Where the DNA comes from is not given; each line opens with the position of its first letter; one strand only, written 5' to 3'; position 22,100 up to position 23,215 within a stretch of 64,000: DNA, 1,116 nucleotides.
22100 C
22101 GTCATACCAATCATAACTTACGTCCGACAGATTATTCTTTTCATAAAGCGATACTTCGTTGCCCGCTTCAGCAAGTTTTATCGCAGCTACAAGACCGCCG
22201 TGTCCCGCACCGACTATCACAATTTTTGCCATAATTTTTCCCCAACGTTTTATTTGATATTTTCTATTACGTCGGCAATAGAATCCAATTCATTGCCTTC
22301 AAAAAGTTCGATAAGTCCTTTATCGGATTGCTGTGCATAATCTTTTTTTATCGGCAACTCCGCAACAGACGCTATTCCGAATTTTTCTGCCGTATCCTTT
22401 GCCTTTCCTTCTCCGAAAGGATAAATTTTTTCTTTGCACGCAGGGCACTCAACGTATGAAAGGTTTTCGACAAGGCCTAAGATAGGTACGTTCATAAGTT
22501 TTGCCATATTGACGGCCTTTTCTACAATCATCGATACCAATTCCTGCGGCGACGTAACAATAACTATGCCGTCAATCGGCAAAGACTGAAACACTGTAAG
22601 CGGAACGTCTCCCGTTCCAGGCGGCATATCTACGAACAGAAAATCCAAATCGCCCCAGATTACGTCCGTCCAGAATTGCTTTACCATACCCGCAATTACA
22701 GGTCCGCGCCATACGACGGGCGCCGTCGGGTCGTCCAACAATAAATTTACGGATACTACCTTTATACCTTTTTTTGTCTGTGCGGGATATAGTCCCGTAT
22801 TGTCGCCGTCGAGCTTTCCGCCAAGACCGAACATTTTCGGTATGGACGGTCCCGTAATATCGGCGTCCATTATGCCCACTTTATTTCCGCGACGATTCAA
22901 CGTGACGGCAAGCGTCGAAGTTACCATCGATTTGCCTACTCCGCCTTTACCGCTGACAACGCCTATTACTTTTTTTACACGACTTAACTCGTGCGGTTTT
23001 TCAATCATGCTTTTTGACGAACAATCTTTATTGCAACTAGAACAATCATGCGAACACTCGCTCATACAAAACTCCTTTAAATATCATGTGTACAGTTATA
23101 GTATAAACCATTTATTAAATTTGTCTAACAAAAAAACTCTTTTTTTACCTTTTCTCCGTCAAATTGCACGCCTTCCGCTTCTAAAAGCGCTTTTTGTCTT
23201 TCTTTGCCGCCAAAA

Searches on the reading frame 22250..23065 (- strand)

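Call 93: search_protein_families(library=pfam, proteins=[window:22250-23065:-], max_evalue=0.00001)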
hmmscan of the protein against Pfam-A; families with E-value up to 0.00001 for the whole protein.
window:22250-23065:- (271 aa): 3 families
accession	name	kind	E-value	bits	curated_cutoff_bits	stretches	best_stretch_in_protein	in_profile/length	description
PF10609.15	ParA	-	1.7e-89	299.9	27.1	1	30-257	2-229/246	NUBPL iron-transfer P-loop NTPase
PF01656.29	CbiA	-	7.9e-10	39.2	25.4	1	34-186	1-54/125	CobQ/CobB/MinD/ParA nucleotide binding domain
PF03308.22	MeaB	-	4.5e-06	26.3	23.1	1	14-103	16-98/273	Methylmalonyl Co-A mutase-associated GTPase MeaB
